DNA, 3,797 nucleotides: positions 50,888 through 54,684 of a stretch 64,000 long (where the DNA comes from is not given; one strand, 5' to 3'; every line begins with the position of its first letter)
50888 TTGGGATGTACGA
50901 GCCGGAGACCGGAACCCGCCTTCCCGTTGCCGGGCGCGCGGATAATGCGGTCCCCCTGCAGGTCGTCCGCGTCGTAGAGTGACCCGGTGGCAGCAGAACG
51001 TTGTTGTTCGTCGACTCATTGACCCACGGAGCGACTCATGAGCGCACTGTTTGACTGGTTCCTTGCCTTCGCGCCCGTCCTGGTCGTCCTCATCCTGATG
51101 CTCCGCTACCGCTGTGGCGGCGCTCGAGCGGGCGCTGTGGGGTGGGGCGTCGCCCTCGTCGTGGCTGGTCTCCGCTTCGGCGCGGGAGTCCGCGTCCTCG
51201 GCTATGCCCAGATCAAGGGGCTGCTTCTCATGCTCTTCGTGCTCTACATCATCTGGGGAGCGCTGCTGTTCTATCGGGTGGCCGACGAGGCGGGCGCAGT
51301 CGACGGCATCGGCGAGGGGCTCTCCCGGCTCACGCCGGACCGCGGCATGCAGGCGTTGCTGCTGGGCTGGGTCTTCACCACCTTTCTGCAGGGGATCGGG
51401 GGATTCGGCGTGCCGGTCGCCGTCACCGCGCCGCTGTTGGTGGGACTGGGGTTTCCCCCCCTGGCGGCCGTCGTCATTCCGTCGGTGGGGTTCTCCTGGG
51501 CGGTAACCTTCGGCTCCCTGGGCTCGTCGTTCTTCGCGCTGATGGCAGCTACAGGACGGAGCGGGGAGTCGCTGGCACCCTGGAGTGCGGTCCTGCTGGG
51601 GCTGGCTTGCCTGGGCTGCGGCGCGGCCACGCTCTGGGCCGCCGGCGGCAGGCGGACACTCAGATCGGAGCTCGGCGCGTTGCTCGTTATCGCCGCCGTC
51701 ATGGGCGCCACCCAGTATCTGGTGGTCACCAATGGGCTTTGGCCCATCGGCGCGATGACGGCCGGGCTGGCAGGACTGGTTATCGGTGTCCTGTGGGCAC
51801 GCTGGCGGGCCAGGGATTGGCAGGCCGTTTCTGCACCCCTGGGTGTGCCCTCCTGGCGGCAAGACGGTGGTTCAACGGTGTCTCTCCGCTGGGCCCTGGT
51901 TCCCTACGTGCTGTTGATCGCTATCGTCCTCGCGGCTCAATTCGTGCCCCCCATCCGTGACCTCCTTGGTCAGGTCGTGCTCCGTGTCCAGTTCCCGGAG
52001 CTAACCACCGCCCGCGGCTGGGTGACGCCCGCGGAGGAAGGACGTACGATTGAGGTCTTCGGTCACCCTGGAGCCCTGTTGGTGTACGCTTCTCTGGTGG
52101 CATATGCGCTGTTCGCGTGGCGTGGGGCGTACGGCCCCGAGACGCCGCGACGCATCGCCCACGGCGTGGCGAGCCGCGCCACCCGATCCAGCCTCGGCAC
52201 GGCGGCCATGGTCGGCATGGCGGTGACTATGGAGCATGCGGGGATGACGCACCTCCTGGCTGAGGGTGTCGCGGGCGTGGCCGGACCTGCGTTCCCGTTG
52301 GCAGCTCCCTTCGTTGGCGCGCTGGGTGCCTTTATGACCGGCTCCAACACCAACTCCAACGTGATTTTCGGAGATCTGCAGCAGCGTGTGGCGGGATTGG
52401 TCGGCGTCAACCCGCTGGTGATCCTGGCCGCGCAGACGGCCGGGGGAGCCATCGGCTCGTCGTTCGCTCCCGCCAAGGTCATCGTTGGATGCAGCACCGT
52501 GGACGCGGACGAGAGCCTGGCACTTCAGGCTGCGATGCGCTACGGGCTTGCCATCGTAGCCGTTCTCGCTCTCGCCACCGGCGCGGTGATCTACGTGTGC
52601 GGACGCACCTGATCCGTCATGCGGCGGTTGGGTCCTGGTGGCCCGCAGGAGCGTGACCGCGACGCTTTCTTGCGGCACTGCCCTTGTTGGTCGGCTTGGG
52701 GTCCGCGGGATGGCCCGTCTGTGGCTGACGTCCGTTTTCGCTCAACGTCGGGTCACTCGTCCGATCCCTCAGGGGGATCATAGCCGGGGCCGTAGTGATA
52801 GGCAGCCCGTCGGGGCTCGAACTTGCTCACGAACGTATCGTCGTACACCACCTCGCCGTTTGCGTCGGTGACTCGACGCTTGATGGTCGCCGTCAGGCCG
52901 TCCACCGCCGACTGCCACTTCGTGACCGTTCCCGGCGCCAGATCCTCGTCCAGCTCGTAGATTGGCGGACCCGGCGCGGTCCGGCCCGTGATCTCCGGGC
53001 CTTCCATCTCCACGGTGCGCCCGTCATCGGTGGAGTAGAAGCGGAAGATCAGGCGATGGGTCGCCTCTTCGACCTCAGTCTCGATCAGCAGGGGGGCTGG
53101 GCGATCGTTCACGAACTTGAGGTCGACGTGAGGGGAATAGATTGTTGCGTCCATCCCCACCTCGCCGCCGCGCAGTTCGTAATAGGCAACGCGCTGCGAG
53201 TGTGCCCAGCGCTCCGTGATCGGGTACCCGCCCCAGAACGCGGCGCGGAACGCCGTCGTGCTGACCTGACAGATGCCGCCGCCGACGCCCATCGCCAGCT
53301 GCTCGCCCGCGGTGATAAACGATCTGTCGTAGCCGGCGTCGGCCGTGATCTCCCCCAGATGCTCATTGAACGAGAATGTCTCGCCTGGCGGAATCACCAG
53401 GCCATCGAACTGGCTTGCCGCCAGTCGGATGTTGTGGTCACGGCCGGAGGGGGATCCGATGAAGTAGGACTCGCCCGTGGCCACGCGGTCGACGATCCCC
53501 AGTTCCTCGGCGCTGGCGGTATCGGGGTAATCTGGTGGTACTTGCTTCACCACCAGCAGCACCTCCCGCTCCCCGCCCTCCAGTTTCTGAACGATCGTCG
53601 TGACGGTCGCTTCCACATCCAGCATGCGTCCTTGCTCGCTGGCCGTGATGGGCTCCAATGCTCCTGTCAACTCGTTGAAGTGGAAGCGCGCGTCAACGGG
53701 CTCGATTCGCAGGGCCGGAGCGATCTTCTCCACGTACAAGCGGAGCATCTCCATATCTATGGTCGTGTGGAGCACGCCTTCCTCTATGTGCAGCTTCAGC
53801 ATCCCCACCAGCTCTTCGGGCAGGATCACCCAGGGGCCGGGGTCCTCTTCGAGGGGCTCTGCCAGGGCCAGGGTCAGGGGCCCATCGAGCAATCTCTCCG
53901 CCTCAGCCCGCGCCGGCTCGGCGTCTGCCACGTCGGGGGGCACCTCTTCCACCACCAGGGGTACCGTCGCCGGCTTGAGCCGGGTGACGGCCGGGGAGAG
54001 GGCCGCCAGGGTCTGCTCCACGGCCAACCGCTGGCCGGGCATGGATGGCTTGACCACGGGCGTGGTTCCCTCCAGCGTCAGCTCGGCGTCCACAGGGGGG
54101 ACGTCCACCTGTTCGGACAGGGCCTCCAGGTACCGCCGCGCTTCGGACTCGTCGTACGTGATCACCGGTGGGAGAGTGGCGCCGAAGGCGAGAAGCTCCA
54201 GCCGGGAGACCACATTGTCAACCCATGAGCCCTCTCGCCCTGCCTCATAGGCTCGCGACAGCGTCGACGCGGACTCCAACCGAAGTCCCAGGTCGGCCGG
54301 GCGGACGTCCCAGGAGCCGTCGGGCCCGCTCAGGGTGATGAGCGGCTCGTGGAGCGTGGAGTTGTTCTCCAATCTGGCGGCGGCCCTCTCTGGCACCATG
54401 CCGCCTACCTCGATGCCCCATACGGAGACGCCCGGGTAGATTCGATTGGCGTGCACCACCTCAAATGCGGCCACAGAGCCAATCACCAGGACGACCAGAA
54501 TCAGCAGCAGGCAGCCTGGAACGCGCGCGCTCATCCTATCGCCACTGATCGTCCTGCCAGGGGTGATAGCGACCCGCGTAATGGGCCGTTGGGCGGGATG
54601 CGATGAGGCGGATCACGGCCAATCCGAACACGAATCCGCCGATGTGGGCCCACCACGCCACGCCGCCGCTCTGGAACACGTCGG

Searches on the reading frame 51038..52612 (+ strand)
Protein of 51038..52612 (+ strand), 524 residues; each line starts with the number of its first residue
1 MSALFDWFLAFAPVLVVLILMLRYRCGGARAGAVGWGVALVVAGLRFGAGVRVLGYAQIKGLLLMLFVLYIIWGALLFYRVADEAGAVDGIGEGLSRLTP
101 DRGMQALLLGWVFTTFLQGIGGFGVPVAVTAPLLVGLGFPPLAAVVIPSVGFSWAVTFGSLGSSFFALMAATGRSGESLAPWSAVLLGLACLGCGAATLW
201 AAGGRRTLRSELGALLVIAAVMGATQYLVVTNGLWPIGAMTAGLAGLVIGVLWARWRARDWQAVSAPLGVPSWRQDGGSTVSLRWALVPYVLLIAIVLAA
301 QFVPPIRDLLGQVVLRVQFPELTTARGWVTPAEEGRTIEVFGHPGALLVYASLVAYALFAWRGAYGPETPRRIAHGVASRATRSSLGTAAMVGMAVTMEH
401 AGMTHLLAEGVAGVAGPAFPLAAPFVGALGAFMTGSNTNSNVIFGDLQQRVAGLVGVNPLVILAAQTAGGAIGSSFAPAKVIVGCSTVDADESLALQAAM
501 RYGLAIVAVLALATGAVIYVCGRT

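Call 8: search_protein_families(library=pfam, proteins=[window:51038-52612:+], max_evalue=0.001)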
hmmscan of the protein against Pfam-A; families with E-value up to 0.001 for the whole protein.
window:51038-52612:+ (524 aa): 1 family
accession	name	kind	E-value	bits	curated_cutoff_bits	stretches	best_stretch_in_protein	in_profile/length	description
PF02652.20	Lactate_perm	-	1.1e-68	232.7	27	1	7-513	3-518/522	L-lactate permease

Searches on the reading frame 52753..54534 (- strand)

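Call 8: search_protein_families(library=pfam, proteins=[window:52753-54534:-], max_evalue=0.001)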
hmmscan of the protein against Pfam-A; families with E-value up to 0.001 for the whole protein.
window:52753-54534:- (593 aa): 2 families
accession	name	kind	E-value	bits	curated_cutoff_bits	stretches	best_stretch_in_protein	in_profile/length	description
PF04294.18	VanW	-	3.9e-39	133.6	27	1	365-492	2-124/130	VanW like protein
PF12229.13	PG_binding_4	-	8.7e-30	103.7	22.1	2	75-190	1-115/117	Putative peptidoglycan binding domain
